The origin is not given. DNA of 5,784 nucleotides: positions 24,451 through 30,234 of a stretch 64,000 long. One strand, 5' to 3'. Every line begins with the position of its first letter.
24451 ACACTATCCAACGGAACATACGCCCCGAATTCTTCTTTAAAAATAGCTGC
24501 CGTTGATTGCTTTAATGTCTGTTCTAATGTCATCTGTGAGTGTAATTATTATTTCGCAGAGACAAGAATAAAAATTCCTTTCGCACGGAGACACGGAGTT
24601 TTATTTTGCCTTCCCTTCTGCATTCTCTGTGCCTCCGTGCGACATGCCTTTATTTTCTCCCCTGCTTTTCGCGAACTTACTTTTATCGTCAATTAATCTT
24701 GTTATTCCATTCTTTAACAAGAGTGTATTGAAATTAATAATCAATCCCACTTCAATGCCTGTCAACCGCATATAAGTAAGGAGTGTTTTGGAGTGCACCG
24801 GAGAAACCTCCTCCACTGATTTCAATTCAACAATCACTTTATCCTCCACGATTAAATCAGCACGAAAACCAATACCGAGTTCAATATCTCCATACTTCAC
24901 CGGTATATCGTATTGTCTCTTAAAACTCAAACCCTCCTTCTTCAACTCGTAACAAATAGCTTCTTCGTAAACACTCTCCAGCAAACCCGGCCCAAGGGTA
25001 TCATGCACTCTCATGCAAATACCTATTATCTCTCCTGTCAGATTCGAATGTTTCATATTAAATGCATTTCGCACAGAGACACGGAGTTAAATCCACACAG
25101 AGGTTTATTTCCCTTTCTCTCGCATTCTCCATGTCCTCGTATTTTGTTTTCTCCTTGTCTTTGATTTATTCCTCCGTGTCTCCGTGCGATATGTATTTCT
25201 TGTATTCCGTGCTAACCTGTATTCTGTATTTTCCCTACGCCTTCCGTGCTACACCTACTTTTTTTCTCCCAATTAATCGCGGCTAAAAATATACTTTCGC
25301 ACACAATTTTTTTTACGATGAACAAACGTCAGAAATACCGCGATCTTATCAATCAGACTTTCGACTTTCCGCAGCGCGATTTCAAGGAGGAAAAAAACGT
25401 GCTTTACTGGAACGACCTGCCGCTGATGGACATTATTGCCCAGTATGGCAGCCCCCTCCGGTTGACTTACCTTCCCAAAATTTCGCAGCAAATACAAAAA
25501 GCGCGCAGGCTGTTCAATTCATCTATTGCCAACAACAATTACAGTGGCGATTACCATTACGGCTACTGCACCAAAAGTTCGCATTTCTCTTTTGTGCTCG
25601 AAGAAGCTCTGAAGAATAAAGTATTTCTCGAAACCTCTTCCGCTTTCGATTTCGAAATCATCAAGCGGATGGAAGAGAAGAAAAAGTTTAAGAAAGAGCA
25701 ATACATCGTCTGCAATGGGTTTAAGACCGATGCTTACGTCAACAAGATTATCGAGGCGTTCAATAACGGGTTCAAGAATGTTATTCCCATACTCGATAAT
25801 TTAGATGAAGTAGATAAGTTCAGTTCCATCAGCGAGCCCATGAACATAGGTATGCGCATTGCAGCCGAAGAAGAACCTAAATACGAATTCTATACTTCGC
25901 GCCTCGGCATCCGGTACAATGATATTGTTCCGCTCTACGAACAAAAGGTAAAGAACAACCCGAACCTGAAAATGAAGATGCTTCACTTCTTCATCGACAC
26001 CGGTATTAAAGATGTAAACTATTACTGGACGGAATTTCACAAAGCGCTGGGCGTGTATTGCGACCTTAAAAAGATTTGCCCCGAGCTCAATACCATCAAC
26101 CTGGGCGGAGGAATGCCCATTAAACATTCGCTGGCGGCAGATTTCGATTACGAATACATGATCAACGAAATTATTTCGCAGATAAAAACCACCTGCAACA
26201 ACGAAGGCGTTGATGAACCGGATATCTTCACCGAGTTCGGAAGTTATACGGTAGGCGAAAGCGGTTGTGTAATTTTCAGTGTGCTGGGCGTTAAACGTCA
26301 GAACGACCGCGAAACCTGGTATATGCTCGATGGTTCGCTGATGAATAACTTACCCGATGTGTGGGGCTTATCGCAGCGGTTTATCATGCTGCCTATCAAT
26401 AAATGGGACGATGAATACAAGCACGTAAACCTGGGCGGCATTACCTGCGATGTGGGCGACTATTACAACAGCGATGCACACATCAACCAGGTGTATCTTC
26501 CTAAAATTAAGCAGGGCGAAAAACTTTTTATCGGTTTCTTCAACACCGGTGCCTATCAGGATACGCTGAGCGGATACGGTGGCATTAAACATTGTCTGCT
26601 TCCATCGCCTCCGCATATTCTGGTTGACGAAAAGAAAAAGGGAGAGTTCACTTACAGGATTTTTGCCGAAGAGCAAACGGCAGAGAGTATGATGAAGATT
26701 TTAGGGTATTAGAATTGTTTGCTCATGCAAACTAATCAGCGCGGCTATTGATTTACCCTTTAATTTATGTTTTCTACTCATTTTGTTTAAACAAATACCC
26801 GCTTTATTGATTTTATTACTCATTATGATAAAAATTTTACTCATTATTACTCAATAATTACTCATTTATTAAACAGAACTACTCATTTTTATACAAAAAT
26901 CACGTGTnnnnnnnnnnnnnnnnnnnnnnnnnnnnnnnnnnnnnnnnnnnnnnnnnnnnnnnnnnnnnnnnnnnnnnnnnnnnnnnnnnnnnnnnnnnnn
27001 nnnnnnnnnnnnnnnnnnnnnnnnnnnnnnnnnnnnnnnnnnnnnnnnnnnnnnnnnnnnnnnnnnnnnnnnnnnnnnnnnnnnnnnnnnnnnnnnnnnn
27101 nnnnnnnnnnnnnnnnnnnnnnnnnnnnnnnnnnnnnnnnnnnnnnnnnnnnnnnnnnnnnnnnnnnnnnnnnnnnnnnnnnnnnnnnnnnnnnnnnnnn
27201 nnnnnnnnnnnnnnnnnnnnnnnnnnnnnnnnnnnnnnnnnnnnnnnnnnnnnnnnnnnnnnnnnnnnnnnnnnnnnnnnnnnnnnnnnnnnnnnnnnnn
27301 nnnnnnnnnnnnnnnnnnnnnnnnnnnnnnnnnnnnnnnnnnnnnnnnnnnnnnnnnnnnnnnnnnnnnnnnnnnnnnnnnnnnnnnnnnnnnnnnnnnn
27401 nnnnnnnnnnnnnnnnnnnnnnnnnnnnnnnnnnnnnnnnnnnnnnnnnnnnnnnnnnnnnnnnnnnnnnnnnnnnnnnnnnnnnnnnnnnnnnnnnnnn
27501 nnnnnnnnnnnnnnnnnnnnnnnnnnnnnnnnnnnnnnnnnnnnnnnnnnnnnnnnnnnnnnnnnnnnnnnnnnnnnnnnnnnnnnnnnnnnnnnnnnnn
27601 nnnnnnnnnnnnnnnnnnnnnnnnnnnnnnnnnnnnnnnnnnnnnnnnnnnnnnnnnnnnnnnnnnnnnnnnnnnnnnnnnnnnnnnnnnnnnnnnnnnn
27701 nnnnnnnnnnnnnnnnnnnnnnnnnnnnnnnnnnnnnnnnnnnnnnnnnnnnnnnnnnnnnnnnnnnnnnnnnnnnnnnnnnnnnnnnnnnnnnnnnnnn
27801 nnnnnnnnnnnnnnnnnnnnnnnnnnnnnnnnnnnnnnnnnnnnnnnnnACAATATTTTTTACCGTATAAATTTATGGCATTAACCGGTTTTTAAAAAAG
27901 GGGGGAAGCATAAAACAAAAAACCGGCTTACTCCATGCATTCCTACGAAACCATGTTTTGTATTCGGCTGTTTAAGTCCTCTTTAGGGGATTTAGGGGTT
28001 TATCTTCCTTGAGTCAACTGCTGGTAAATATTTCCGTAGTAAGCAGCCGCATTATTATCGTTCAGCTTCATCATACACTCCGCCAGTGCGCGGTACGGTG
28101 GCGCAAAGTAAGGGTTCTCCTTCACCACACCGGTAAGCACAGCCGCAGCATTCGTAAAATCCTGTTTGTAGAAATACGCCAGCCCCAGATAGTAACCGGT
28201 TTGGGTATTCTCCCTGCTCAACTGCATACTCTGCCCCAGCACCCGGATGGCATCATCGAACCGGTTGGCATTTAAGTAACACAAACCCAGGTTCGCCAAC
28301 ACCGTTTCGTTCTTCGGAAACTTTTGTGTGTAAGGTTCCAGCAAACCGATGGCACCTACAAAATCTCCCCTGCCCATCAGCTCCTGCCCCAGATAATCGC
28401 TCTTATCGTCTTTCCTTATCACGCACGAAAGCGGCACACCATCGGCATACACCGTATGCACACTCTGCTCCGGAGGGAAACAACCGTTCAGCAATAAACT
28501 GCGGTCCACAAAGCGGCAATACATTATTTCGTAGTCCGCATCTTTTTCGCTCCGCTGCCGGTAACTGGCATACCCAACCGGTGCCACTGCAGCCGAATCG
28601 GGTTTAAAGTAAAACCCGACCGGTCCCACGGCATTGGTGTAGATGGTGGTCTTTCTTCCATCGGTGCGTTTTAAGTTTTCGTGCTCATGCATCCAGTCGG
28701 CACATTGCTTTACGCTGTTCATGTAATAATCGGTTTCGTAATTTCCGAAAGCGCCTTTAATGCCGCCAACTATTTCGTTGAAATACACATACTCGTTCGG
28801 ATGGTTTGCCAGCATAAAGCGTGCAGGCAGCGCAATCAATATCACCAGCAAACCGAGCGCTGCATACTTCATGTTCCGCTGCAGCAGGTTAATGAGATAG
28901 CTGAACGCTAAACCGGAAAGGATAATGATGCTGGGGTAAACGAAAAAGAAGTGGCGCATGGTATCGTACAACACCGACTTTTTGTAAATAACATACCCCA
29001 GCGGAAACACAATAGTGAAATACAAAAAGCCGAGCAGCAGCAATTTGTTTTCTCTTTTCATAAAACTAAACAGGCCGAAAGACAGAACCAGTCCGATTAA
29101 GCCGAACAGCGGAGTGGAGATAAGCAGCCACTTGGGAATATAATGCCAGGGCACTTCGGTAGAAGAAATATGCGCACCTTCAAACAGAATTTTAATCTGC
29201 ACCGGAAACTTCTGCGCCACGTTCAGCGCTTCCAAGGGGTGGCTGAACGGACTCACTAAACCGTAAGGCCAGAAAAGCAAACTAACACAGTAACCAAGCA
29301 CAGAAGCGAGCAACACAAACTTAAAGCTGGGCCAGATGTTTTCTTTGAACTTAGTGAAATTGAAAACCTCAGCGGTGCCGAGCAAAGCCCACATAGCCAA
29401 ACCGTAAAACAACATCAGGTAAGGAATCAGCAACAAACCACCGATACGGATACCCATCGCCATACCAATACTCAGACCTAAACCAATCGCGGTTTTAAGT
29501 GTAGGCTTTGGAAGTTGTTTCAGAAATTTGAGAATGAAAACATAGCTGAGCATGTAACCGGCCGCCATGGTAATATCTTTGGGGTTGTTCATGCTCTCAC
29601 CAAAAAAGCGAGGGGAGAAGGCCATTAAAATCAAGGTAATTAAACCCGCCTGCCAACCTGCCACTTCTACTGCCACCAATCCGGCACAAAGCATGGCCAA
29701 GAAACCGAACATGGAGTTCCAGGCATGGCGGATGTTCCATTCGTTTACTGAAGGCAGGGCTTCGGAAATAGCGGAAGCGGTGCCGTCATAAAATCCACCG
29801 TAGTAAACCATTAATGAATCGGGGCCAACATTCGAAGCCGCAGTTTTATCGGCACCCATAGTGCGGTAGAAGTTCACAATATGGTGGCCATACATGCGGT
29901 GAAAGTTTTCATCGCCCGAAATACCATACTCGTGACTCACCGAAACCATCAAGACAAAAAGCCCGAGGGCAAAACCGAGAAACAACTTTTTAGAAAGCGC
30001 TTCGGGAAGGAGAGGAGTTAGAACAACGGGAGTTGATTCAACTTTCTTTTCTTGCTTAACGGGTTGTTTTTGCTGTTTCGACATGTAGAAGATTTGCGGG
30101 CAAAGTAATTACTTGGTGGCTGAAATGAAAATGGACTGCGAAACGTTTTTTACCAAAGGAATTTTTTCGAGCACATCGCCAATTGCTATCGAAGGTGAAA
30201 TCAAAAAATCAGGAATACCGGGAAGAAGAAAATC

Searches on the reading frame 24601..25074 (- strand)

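Call 53: search_protein_families(library=pfam, proteins=[window:24601-25074:-], max_evalue=0.001)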
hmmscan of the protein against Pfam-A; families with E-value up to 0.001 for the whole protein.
window:24601-25074:- (157 aa): 1 family
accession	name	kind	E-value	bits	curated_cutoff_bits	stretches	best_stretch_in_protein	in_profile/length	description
PF13366.12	PDDEXK_3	-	3.9e-41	140.5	22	1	11-126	2-116/117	PD-(D/E)XK nuclease superfamily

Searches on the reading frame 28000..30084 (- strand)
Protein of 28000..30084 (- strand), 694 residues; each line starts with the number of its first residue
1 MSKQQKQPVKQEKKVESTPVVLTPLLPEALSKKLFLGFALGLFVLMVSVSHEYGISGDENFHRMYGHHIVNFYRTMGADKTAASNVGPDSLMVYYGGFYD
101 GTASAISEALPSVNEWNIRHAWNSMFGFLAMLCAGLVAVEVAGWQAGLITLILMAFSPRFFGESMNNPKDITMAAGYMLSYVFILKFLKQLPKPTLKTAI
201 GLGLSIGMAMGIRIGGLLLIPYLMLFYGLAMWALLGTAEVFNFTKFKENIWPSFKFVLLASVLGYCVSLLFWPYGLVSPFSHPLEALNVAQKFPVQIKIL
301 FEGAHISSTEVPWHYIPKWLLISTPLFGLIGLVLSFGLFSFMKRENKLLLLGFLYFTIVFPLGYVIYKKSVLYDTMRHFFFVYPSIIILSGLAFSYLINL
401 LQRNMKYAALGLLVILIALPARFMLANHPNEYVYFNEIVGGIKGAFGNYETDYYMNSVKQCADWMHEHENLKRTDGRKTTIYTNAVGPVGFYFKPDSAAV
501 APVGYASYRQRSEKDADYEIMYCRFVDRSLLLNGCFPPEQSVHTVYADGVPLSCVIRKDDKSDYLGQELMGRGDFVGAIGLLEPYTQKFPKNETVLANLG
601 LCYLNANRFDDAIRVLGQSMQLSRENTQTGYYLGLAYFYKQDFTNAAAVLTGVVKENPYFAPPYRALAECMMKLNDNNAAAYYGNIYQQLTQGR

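Call 53: search_protein_families(library=pfam, proteins=[window:28000-30084:-], max_evalue=0.001)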
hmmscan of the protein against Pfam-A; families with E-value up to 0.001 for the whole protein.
window:28000-30084:- (694 aa): 9 families
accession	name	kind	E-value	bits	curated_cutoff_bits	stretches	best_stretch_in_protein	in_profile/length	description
PF14559.12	TPR_19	-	7.7e-14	52.2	25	1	569-618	1-50/68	Tetratricopeptide repeat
PF07719.23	TPR_2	-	4.1e-08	33.2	27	0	595-626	3-34/34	Tetratricopeptide repeat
PF13432.12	TPR_16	-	2.8e-07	31.3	32.7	0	565-613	3-51/65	Tetratricopeptide repeat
PF13428.12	TPR_14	-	4.1e-06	27.4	23.5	0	564-600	6-42/44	Tetratricopeptide repeat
PF13174.12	TPR_6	-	4.3e-06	27.5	26.3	0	631-658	4-31/33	Tetratricopeptide repeat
PF12895.13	ANAPC3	-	7.5e-05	23.4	27.2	0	558-618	21-81/82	Anaphase-promoting complex, cyclosome, subunit 3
PF00515.34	TPR_1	-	0.00014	21.9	27.8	0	595-618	3-26/34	Tetratricopeptide repeat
PF13231.12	PMT_2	-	0.0003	21.5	26.1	1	108-227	14-128/160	Dolichyl-phosphate-mannose-protein mannosyltransferase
PF13176.12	TPR_7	-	0.00079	19.8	27.9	0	596-626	2-32/36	Tetratricopeptide repeat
